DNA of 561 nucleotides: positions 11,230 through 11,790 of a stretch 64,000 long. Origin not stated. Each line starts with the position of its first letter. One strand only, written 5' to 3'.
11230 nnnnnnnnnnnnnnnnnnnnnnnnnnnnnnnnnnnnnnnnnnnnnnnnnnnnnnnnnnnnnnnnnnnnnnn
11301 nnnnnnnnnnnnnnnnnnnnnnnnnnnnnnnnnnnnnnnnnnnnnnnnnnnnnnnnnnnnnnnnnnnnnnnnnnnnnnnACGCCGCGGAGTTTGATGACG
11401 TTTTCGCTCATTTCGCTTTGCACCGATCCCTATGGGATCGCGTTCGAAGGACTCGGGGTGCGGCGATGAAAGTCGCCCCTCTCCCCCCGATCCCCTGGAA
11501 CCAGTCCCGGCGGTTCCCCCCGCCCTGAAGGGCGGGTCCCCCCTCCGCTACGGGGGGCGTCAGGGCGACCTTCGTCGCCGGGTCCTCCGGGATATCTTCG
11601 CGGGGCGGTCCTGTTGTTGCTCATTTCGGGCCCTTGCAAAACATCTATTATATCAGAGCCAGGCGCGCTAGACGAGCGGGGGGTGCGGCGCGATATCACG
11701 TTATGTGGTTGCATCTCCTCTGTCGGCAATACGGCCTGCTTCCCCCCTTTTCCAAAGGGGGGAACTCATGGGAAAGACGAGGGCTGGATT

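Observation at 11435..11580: About 146-nt highly structured repeat with compensatory base-pair changes between its two full copies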

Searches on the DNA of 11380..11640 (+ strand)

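Call 22: search_rna_families(sources=[L072, L054, L089, L010, L132], threshold=gathering)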
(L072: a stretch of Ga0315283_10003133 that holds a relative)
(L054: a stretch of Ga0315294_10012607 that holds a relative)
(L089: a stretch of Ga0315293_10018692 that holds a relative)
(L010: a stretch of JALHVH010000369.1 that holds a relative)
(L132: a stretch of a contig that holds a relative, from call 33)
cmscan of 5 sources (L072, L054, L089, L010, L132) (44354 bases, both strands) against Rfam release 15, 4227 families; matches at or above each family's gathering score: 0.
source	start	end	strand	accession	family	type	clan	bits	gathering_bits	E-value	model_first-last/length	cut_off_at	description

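Call 23: search_rna_families(source=window, start=11380, end=11640, threshold=evalue, max_evalue=10, show_alignments=3)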
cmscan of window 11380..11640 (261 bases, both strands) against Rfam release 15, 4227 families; matches with E-value up to 10: 6.
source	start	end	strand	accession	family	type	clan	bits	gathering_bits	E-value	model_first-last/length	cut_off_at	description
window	11519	11536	-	RF01322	CRISPR-DR9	Gene; CRISPR;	-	16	45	0.63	7-24/37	no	CRISPR RNA direct repeat element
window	11517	11555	-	RF02656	sot0042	Gene; sRNA;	-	15.6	88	0.046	135-174/174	no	Sense overlapping transcript RNA 0042 (sot)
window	11519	11536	-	RF00062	HgcC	Gene;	-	12.5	50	1.1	89-106/130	no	HgcC family RNA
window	11530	11572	+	RF00517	serC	Cis-reg; leader;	-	11.8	35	3.1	1-52/52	no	serC leader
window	11517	11575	+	RF02837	anti-hemB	Gene; sRNA;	-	11.5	49.5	3.6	1-81/81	no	Burkholderia RNA 7 (anti-hemB)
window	11460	11530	+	RF01151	snoU82P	Gene; snRNA; snoRNA; CD-box;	-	9.5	42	4.5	1-55/55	no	Small nucleolar RNA U82P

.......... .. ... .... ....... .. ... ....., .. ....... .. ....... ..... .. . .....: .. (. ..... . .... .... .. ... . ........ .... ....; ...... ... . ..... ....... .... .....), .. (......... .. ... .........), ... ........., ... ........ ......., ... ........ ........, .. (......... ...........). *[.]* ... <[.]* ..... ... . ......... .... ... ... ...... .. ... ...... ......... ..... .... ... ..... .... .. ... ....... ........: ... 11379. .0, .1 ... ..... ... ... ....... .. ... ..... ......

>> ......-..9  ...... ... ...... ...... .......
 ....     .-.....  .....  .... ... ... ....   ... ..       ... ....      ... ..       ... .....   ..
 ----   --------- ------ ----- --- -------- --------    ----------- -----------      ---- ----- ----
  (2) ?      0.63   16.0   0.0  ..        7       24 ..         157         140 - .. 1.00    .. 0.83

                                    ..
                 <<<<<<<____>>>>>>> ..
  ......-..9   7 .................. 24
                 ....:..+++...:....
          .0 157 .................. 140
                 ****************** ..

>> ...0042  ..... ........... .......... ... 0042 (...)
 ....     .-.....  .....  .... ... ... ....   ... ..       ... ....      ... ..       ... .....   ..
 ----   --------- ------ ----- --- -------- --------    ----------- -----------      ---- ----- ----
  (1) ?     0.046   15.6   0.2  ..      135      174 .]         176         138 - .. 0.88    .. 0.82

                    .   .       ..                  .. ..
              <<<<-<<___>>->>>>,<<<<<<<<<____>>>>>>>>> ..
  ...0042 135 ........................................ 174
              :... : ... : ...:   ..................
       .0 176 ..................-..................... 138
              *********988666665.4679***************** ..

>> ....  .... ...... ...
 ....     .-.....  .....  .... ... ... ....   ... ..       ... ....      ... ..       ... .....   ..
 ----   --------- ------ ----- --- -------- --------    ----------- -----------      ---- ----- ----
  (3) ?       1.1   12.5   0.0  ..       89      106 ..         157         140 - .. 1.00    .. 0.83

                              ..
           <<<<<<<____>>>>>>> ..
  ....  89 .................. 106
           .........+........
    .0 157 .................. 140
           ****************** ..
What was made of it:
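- On Any Rfam 15 family: The best sub-threshold hits are 16 bits or less, on the P3 hairpin only (call 23).
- No Rfam ribozyme or other family matches, even at E<=10 (call 23).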

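Call 31: build_rna_model(alignment_id=A2)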
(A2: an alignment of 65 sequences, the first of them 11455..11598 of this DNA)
Model R1 built from alignment A2 (65 sequences, 175 columns); structure: RNAalifold consensus.
model positions 145; base pairs 33; branch points 2; effective number of sequences 2.37; information 0.59 bits per position. Calibrated on 0.2 Mb of random sequence (short: E-values are rough).
structure used (alignment columns):
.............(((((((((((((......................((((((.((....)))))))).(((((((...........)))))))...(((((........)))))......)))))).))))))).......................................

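Call 32: search_with_rna_model(model_id=R1, source=window, filters=off, max_evalue=10, show_alignments=6)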
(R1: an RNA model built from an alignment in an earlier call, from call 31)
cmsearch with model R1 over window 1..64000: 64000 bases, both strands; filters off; matches with E-value up to 10: 59.
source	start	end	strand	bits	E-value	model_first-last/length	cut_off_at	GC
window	11455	11599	+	129.1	9.4e-36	1-145/145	no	0.73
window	34752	34895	+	122.9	6e-34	1-145/145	no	0.74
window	20665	20759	-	14.4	0.027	1-145/145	no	0.69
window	57283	57404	+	12.8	0.077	1-145/145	no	0.59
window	34743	34883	-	11.7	0.16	1-145/145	no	0.74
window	57274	57339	-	10.5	0.36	1-145/145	no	0.61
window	63656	63771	-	10.4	0.39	1-145/145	no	0.66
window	58585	58669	-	10.1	0.49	1-145/145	no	0.68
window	61827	61959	+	10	0.53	1-145/145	no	0.62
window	2869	2946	-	9.2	0.9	1-145/145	no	0.65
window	30077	30146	+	9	1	1-145/145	no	0.64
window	32877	32940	-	8.8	1.2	1-145/145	no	0.62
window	11232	11299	-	8.8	1.2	1-145/145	no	0.62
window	32886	32947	+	8.5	1.4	1-145/145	no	0.55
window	30667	30743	-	8.5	1.4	1-145/145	no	0.62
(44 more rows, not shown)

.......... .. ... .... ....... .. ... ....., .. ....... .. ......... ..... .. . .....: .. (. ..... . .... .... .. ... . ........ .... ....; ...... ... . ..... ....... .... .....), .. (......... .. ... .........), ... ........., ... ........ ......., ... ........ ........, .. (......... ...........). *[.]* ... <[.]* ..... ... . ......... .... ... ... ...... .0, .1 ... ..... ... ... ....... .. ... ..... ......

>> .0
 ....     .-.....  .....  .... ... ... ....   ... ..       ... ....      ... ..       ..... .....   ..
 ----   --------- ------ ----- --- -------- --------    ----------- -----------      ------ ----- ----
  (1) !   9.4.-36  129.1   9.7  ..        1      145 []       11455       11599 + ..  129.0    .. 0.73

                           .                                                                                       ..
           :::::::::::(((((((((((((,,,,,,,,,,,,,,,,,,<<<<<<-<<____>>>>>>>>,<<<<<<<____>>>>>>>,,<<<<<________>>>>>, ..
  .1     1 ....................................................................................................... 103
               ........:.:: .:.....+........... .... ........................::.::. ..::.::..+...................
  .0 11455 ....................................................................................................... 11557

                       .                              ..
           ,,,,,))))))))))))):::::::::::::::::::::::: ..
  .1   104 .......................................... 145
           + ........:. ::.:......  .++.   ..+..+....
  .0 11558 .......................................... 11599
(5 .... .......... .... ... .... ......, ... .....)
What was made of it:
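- Checked: The covariance model gives E about 1e-35 for both copies, and nothing else in the window scores above 15 bits (call 32).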

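Call 33: search_with_rna_model(model_id=R1, sources=[L052, L053, L054, L055, L056, L057, L058, L059, L060, L061, L062, L063, L064, L065, L066, L067, L068, L069, L070, L071, L072, L073, L074, L075, L076, L077, L078, L079, L080, L081, L082, L083, L084, L085, L086, L087, L088, L089, L090, L091, L092, L093, L094, L095, L096, L097, L098, L099, L100, L101, L102, L103, L104, L105, L106, L107, L108, L109, L110, L111, L112, L113, L114, L115, L116, L117, L118, L119, L120, L121, L122, L123, L124, L125, L126, L127, L128, L129, L130, L131, L132, L133, L134, L135, L136, L137, L138, L139, L140, L141, L142, L143, L144, L145, L146, L147, L148, L149, L150, L151], max_evalue=0.001, make_alignment=true)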
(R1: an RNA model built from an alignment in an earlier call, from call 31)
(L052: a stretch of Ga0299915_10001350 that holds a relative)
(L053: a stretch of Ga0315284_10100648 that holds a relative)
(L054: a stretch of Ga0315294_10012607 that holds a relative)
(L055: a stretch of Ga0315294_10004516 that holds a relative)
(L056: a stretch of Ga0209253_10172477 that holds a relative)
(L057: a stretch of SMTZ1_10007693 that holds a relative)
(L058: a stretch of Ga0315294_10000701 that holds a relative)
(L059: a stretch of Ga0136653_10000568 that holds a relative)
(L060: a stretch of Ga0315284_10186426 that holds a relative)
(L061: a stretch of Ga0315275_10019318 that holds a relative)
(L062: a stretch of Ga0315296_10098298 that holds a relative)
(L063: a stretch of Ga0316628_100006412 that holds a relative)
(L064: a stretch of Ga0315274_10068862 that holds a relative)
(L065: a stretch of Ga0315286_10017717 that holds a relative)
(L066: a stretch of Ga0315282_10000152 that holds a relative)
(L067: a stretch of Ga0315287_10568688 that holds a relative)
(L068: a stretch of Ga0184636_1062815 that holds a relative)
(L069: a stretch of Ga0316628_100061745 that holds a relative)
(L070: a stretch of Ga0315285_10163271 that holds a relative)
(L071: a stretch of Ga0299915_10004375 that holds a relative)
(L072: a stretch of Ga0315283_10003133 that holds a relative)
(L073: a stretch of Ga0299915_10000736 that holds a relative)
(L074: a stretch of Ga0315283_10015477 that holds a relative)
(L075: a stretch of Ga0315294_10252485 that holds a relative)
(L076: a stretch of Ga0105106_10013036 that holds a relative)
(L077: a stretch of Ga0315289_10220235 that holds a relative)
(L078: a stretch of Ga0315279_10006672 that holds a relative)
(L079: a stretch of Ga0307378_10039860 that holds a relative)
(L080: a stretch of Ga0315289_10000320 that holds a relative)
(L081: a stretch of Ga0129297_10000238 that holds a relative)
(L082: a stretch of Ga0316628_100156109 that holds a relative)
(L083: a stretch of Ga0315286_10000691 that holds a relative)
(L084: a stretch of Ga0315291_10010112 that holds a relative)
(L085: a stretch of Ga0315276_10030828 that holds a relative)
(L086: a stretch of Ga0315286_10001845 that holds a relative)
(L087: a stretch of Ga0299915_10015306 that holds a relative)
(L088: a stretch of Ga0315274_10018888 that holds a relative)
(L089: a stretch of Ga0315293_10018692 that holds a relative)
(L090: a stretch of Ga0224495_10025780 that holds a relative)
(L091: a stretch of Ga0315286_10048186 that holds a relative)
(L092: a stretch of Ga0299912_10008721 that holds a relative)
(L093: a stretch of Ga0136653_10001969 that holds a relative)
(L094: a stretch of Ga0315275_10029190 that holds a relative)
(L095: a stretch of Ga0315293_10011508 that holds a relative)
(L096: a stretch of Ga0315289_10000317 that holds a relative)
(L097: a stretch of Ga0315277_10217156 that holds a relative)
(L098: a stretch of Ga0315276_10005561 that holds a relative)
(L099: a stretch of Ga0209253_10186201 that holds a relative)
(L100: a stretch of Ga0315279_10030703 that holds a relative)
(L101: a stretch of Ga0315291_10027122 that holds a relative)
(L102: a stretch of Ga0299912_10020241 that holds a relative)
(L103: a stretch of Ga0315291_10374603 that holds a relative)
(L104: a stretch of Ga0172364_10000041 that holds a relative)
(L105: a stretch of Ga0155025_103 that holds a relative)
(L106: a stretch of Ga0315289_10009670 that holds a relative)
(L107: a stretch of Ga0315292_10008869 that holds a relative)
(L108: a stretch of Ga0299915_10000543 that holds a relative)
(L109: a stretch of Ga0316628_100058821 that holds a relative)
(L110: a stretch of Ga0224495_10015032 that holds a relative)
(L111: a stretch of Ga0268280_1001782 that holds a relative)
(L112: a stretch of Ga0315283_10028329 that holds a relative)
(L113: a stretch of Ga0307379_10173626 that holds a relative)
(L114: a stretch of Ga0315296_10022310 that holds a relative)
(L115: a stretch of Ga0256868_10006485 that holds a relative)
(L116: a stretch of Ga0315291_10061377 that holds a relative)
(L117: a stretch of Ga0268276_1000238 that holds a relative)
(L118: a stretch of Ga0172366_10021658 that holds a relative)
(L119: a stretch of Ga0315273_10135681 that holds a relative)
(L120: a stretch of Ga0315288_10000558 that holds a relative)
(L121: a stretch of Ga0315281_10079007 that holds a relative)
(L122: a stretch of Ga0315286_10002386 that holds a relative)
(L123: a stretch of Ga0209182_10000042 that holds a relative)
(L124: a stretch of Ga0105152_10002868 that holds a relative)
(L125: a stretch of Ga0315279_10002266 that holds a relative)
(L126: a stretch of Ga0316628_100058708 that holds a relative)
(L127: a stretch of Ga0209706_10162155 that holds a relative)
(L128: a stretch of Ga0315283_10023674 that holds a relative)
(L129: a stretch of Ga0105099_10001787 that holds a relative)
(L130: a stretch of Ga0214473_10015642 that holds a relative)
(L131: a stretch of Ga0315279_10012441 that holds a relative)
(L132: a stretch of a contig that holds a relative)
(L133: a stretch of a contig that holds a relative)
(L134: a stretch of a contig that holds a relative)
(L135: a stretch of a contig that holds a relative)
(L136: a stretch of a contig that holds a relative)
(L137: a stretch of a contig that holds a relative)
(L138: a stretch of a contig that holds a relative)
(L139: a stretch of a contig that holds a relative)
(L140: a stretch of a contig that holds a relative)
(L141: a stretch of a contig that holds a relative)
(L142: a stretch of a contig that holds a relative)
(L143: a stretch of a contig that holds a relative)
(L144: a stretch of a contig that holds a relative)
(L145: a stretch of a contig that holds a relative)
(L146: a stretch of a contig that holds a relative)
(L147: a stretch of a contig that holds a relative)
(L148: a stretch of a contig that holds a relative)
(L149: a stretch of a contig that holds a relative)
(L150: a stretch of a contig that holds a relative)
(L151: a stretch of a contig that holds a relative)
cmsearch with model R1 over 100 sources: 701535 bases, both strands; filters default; matches with E-value up to 0.001: 125.
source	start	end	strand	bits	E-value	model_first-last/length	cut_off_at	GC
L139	9600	9736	-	141.3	2.8e-38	1-145/145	no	0.69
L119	2637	2773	+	139.3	1.1e-37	1-145/145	no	0.71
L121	3371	3507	+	136.3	8.1e-37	1-145/145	no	0.68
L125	6801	6938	+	135.5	1.4e-36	1-145/145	no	0.69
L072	9977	10120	-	135.3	1.6e-36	1-145/145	no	0.69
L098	10733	10869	-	135.3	1.6e-36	1-145/145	no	0.7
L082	889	1033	-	135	1.9e-36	1-145/145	no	0.69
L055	2966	3110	+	134.9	2.1e-36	1-145/145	no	0.74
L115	4504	4648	-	134.6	2.5e-36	1-145/145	no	0.7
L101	4635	4770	-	133.5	5.3e-36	1-145/145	no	0.7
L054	4730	4874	+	133.3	6.1e-36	1-145/145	no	0.65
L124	3965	4109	-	132.5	1.1e-35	1-145/145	no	0.7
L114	4262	4406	-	132.3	1.2e-35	1-145/145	no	0.69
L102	5483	5632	-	132.1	1.4e-35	1-145/145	no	0.67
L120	2305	2449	-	132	1.5e-35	1-145/145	no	0.74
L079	2092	2228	+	131.7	1.8e-35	1-145/145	no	0.7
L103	245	389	+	131.3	2.4e-35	1-145/145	no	0.72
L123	4328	4465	-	131.2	2.5e-35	1-145/145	no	0.7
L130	6427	6563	+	131.1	2.7e-35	1-145/145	no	0.71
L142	2499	2643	+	130.1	5.2e-35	1-145/145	no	0.68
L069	690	824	-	130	5.7e-35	1-145/145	no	0.7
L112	4807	4951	-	129.5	7.7e-35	1-145/145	no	0.69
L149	4493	4637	+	129.2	9.6e-35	1-145/145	no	0.7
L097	1762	1907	+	129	1.1e-34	1-145/145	no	0.73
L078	340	486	+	128.2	1.9e-34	1-145/145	no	0.69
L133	4104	4238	-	127.3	3.4e-34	1-145/145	no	0.67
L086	10119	10256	-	126.8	4.7e-34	1-145/145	no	0.72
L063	7276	7421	+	126.8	4.9e-34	1-145/145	no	0.66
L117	11534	11668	+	125.9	8.9e-34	1-145/145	no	0.71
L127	299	442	+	124.9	1.7e-33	1-145/145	no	0.73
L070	1413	1558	-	124.8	1.8e-33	1-145/145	no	0.76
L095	3743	3886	-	124.8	1.9e-33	1-145/145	no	0.74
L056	384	528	-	124.7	1.9e-33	1-145/145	no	0.68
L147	299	444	+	124.2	2.7e-33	1-145/145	no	0.67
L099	480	624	+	123.9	3.4e-33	1-145/145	no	0.72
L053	3348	3488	+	123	6e-33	1-145/145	no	0.69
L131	3784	3930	+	122.6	7.8e-33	1-145/145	no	0.68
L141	319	465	+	122.6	7.8e-33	1-145/145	no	0.68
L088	2413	2552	+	122.5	8.5e-33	1-145/145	no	0.73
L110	731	872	+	122.4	9.4e-33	1-145/145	no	0.68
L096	5979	6115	-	121.9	1.3e-32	1-145/145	no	0.69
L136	166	307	+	121.4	1.8e-32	1-145/145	no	0.7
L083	6845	6980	-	121.4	1.8e-32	1-145/145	no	0.72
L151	63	206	-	121.1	2.2e-32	1-145/145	no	0.67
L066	2247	2390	+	120.9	2.5e-32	1-145/145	no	0.69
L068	679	819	+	120.7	2.8e-32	1-145/145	no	0.69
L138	7692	7832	-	119.5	6.6e-32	1-145/145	no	0.67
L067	281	420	-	119.4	6.8e-32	1-145/145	no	0.66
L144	2948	3093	+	118.9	9.9e-32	1-145/145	no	0.71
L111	9783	9918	-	118.1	1.7e-31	1-145/145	no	0.72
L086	5256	5397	-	117.7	2.2e-31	1-145/145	no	0.68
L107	1481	1621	+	117.6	2.3e-31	1-145/145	no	0.72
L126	1086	1231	-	117.3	2.8e-31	1-145/145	no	0.73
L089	2745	2885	+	115.9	7.1e-31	1-145/145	no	0.72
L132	3551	3712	-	115.4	9.9e-31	1-145/145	no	0.62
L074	5942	6083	-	115.3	1.1e-30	1-145/145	no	0.73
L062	457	592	+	113.2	4.5e-30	1-145/145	no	0.71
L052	5380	5521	-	111.8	1.1e-29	1-145/145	no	0.7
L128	1567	1708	-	110.4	3e-29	1-145/145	no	0.69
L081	458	603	-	109.7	4.7e-29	1-145/145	no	0.69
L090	592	753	-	109.2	6.7e-29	1-145/145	no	0.64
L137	2465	2601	+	108.9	8.2e-29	1-145/145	no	0.66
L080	81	221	-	108.3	1.2e-28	1-145/145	no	0.74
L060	1539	1674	+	107.7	1.7e-28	1-145/145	no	0.72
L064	1480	1615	-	107.7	1.7e-28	1-145/145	no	0.72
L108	9385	9549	-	107.5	2e-28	1-145/145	no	0.63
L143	4284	4430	-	105.4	8.6e-28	1-145/145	no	0.69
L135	514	649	-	103.8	2.5e-27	1-145/145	no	0.71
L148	1256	1489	+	103.7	2.6e-27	1-145/145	no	0.61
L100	4911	5049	-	103.6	2.8e-27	1-145/145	no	0.71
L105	9338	9474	-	103.2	3.7e-27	1-145/145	no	0.54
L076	48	180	+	103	4.1e-27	1-145/145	no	0.71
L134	5867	5997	-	101.8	9.7e-27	1-145/145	no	0.66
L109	2380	2583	-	100.9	1.8e-26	1-145/145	no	0.7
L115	317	463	+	100.3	2.5e-26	1-145/145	no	0.65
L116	3321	3462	+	99.8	3.6e-26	1-145/145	no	0.72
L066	10250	10394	+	99.7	3.9e-26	1-145/145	no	0.68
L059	8103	8248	-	99.6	4.2e-26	1-145/145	no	0.71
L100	4142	4274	-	99.1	5.9e-26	1-145/145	no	0.75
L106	10977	11122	-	98.6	7.8e-26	1-145/145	no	0.71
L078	13677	13822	+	95.3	7.6e-25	1-145/145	no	0.71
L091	1033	1170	+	94.7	1.1e-24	1-145/145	no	0.62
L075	168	290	+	93.1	3.2e-24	1-145/145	no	0.74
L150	439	642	+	91.8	7.9e-24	1-145/145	no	0.63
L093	9244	9382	-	91.1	1.2e-23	1-145/145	no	0.65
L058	891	1044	-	90.4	1.9e-23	1-145/145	no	0.71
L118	3855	3993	+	89.7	3.2e-23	1-145/145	no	0.7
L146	5145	5279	-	87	2e-22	1-145/145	no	0.67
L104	1404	1539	+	84.1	1.3e-21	1-145/145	no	0.69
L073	7530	7665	-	84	1.4e-21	1-145/145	no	0.68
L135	3940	4082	+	83.6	1.9e-21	1-145/145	no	0.66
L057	8971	9107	+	83.5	2e-21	1-145/145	no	0.66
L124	1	112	+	81.1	9.9e-21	36-145/145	5'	0.64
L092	2053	2185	+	79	4.3e-20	1-145/145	no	0.65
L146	784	919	-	78.5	5.8e-20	1-145/145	no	0.58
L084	60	175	+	77.1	1.5e-19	1-145/145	no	0.72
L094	858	981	-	69.8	2e-17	1-145/145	no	0.62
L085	3242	3382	+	68.7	4.3e-17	1-145/145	no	0.65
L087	3946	4065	+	54.5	6e-13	1-145/145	no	0.69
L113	1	70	-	54.3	6.6e-13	1-74/145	3'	0.74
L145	1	82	-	53.4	1.2e-12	1-84/145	3'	0.66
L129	11682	11818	-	50.6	8.1e-12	1-145/145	no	0.66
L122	4096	4216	-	50.3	1e-11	1-145/145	no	0.69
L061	516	623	-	50.2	1.1e-11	1-145/145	no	0.68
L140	534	684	+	42.7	1.6e-09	1-145/145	no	0.7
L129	5303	5409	-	39.5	1.3e-08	1-145/145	no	0.67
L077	86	212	+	38.7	2.4e-08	1-145/145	no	0.52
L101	3385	3490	-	37.3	5.9e-08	1-145/145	no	0.65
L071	9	124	-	33.6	7.4e-07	1-145/145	no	0.65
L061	358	486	-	30.5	6e-06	1-145/145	no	0.71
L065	7137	7247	+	29.8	9.4e-06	1-112/145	3'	0.82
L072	9990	10132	+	26.7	7.4e-05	1-145/145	no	0.71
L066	2234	2377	-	26.7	7.7e-05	1-145/145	no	0.67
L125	6788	6931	-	26.2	0.00011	1-145/145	no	0.71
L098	10740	10880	+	26.1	0.00011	1-145/145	no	0.72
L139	9607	9739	+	25.9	0.00013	1-135/145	3'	0.68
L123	4335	4478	+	25.6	0.00016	1-145/145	no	0.7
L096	10261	10390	-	25.2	0.00021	1-145/145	no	0.55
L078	333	473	-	25.1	0.00023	1-145/145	no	0.72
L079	2079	2221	-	24.8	0.00027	1-145/145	no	0.7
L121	3358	3500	-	24.2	0.0004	1-145/145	no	0.7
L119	2626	2766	-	24.1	0.00042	1-145/145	no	0.72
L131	3777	3917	-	23.8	0.00054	1-145/145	no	0.71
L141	312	452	-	23.8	0.00054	1-145/145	no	0.71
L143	4297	4443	+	23.2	0.0008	1-145/145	no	0.7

Alignment A3: 125 matches aligned to the model, 312 columns, each read 5' to 3' on its own strand. Consensus structure (alignment columns), stored with it:
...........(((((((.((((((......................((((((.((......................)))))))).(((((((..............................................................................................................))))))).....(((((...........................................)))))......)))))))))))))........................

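Call 47: search_dna_similar(query=window:11432-11600:+, collection=plasmids, mode=distant, max_evalue=0.001)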
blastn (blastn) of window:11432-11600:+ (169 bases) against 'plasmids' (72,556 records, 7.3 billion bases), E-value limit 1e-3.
No match.
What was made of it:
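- Tried and rejected: Plasmid collection by blastn: no match (call 47).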
